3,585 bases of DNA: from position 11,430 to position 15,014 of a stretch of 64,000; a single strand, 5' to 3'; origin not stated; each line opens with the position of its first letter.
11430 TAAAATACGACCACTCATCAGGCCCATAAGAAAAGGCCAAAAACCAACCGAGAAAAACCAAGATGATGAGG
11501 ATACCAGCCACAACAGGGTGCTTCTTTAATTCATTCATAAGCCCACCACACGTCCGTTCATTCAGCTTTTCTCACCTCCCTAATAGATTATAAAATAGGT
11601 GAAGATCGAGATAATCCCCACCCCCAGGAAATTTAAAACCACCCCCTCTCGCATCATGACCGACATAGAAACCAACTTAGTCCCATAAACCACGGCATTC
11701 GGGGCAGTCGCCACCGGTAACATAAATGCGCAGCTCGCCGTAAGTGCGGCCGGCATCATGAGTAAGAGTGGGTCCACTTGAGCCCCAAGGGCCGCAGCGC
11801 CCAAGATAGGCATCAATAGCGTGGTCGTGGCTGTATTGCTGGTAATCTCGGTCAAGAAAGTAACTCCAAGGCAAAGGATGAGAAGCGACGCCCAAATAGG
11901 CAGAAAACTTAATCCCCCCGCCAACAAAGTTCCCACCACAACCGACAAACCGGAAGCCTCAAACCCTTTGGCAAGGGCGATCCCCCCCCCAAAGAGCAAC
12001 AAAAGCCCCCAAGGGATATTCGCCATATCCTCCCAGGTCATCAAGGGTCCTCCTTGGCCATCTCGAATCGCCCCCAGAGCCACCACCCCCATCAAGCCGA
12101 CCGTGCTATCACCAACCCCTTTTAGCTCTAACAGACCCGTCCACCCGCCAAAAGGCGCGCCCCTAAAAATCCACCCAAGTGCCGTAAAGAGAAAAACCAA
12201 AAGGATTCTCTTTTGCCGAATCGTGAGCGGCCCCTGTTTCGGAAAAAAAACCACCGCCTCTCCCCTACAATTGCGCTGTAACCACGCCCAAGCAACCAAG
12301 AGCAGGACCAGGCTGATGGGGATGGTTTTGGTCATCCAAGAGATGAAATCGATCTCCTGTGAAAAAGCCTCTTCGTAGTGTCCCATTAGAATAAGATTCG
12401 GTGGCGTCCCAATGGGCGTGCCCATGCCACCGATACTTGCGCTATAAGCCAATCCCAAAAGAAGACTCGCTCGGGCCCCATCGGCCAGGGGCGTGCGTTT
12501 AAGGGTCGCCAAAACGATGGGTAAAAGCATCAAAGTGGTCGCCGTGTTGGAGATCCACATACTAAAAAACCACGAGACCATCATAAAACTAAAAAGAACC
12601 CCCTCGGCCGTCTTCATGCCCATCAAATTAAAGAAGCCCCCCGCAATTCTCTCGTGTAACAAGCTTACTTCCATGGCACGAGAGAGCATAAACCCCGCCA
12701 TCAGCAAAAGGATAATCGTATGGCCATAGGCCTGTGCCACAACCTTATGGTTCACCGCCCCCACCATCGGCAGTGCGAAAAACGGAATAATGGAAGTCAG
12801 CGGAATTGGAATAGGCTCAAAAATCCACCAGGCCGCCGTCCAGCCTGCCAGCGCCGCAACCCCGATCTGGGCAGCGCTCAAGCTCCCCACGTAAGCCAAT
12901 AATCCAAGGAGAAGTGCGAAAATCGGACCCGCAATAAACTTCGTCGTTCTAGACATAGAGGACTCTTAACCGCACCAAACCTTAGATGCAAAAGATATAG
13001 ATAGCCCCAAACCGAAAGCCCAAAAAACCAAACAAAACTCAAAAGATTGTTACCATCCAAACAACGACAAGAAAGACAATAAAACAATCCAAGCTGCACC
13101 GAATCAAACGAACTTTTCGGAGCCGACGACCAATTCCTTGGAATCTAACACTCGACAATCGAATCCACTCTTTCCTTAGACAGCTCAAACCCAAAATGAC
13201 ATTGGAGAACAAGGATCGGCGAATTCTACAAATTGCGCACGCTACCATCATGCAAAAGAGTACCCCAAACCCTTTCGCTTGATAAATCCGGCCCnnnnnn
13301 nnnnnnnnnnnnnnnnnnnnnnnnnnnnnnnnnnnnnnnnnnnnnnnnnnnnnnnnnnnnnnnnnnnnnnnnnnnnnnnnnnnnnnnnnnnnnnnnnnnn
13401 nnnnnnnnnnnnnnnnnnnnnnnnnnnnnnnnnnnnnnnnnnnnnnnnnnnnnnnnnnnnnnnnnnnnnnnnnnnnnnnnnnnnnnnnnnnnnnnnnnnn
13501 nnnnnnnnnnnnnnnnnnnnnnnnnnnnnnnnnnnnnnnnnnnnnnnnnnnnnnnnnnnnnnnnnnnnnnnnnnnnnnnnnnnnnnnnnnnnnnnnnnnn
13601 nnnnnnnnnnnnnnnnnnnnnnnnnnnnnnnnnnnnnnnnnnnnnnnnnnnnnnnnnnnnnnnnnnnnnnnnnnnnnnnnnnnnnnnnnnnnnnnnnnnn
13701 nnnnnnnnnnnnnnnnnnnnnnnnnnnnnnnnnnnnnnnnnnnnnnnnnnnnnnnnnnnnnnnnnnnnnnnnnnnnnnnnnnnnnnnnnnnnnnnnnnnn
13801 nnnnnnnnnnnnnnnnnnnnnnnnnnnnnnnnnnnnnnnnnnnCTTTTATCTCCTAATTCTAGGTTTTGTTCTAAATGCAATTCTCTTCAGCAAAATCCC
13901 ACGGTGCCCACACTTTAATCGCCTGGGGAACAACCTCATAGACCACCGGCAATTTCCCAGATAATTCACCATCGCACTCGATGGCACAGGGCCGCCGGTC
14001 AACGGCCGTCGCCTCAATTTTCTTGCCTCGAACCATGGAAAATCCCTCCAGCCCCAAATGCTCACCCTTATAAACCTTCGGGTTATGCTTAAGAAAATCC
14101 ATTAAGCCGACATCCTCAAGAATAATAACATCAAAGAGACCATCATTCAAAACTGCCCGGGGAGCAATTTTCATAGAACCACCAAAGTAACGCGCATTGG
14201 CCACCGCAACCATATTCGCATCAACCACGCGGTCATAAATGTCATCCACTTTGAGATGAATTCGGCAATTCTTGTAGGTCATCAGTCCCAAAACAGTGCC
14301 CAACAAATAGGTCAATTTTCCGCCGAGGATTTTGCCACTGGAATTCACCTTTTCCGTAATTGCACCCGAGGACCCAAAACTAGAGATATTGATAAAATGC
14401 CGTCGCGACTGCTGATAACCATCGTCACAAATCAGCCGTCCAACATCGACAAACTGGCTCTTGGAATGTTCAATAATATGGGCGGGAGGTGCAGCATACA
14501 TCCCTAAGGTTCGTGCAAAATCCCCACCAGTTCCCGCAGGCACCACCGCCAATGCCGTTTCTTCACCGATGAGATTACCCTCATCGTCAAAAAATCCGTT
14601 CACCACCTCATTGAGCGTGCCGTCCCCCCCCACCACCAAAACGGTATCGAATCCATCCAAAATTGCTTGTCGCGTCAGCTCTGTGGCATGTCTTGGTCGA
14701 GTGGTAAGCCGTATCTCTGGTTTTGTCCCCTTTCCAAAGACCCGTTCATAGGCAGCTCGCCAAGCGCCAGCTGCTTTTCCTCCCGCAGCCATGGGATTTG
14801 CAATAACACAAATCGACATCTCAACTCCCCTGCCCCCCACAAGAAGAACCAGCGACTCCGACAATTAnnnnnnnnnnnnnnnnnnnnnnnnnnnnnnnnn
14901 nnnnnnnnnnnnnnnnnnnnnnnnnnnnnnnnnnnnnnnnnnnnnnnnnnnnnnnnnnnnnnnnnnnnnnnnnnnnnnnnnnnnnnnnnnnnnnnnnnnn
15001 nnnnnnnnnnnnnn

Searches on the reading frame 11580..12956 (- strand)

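Call 8: search_protein_families(library=pfam, proteins=[window:11580-12956:-], max_evalue=0.0001)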
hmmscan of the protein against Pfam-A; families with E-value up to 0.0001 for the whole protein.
window:11580-12956:- (458 aa): 2 families
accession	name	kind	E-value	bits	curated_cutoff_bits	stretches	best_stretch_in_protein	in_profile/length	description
PF00939.25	Na_sulph_symp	-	8.2e-55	187.1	27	1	25-452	25-461/472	Sodium:sulfate symporter transmembrane region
PF03600.22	CitMHS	-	4e-48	164.7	31.9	1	42-403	2-335/336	Citrate transporter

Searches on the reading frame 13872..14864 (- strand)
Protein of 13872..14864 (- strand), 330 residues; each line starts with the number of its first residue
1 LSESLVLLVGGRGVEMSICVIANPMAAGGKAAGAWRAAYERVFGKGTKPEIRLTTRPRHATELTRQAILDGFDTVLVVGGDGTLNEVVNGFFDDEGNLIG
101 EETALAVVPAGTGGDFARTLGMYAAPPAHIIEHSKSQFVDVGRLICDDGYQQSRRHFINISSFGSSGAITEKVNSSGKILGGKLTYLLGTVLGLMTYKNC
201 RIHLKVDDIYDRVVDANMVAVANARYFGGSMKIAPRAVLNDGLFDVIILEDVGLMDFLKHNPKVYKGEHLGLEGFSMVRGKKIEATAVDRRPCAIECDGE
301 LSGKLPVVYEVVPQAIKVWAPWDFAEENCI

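Call 8: search_protein_families(library=pfam, proteins=[window:13872-14864:-], max_evalue=0.0001)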
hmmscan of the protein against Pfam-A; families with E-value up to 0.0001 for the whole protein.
window:13872-14864:- (330 aa): 2 families
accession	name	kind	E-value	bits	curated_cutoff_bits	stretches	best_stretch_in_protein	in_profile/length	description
PF19279.4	YegS_C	-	3.9e-34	118.1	27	1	162-319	4-157/158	YegS C-terminal NAD kinase beta sandwich-like domain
PF00781.29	DAGK_cat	-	5.8e-25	87.7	23.6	1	18-142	2-123/125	Diacylglycerol kinase catalytic domain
